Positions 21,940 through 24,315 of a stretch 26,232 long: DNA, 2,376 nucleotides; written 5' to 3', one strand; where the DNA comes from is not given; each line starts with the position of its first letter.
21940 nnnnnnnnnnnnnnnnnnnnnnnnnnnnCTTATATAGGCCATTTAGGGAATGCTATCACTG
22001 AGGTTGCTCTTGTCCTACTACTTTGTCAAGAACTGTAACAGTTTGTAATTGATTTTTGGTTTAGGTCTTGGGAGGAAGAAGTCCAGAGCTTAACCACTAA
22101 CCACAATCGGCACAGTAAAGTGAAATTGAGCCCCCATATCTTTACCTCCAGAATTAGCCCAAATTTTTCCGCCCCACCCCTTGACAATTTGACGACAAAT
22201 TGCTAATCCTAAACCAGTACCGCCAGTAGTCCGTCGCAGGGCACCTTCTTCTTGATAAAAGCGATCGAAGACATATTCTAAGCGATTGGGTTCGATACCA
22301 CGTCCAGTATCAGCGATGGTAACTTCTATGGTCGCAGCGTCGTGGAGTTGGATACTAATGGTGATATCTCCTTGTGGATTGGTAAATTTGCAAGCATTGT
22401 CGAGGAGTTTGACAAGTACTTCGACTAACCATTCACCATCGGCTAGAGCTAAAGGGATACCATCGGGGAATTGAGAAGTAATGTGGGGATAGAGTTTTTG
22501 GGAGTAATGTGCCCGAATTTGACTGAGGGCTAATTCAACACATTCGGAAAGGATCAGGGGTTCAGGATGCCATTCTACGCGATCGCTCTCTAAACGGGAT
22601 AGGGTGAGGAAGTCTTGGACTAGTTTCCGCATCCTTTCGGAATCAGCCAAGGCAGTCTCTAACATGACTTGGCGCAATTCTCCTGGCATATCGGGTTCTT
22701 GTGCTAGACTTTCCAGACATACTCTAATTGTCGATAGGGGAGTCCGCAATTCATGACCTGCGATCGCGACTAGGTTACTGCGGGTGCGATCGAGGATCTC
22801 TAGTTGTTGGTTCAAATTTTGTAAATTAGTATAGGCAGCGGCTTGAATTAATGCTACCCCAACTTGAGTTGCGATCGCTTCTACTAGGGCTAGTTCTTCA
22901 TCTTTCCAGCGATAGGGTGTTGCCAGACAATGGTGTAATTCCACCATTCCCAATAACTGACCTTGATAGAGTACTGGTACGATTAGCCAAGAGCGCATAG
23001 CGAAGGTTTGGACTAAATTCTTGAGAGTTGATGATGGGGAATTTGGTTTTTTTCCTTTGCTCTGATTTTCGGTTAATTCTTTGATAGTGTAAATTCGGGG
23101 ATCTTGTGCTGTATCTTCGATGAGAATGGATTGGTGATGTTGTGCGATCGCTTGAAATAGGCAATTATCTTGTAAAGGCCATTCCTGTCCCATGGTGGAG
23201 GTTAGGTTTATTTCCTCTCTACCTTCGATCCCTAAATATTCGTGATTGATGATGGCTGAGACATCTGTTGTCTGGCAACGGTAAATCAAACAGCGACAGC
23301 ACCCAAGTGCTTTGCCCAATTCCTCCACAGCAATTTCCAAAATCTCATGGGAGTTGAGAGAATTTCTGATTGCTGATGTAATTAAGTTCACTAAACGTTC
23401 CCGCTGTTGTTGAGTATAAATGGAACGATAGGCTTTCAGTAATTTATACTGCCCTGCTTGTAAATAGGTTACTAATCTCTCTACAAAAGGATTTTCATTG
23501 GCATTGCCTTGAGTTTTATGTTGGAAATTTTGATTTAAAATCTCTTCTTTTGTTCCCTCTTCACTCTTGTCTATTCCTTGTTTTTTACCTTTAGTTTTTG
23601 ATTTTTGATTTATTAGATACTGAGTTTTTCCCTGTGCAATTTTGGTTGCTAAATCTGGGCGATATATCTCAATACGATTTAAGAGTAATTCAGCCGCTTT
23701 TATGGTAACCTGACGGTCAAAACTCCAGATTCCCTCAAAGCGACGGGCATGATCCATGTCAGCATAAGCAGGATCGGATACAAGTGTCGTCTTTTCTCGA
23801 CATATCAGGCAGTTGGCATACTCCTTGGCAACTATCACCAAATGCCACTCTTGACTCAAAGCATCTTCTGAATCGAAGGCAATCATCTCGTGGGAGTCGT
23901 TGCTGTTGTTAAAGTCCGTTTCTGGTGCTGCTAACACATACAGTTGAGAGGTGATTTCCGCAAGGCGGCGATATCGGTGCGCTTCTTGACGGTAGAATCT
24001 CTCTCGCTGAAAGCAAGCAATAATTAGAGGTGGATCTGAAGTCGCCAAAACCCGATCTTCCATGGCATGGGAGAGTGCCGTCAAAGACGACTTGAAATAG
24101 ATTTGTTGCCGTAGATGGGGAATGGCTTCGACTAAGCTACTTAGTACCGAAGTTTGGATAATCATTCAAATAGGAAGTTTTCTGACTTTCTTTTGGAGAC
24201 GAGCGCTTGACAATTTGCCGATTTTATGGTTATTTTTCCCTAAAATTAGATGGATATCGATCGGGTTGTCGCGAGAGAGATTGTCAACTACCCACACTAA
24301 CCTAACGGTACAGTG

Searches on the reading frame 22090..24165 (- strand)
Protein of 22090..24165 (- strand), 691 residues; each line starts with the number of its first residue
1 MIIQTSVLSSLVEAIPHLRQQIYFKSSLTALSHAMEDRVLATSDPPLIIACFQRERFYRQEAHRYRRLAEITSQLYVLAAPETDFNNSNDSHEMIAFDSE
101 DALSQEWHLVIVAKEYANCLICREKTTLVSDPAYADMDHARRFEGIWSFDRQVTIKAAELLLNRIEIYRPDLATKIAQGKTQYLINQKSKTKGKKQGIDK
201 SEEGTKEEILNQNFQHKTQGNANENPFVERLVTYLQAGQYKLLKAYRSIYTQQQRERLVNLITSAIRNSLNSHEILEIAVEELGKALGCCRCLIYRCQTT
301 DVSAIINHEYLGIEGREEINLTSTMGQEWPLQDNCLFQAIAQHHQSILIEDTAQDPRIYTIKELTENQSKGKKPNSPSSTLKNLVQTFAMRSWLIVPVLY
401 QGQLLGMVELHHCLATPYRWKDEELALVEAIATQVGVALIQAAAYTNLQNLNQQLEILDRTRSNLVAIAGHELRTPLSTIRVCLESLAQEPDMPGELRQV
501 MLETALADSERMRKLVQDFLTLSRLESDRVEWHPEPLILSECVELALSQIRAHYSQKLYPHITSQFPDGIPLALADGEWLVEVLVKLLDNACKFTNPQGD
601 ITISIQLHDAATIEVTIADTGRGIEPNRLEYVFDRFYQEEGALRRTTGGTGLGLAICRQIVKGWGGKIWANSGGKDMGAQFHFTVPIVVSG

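Call 9: search_protein_families(library=pfam, proteins=[window:22090-24165:-])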
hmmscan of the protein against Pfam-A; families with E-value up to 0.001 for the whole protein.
window:22090-24165:- (691 aa): 7 families
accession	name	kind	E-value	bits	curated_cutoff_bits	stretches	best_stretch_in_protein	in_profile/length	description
PF10069.14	DICT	-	1.8e-39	135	23.8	1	6-124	2-128/129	Sensory domain in DIguanylate Cyclases and Two-component system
PF17150.9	CHASE6_C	-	1.2e-28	99.9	27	1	137-244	1-80/80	C-terminal domain of two-partite extracellular sensor domain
PF02518.31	HATPase_c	-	6.2e-27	94.7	26.4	1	576-687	2-109/111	Histidine kinase-, DNA gyrase B-, and HSP90-like ATPase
PF01590.32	GAF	-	6.5e-21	75.7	22.4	1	273-439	3-133/133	GAF domain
PF00512.31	HisKA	-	6.2e-15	55.4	26.9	1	462-527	2-65/66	His Kinase A (phospho-acceptor) domain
PF13185.12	GAF_2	-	1.1e-08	35.8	28.6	1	271-439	3-135/136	GAF domain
PF13492.12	GAF_3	-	0.0004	21.2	27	0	274-439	4-127/129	GAF domain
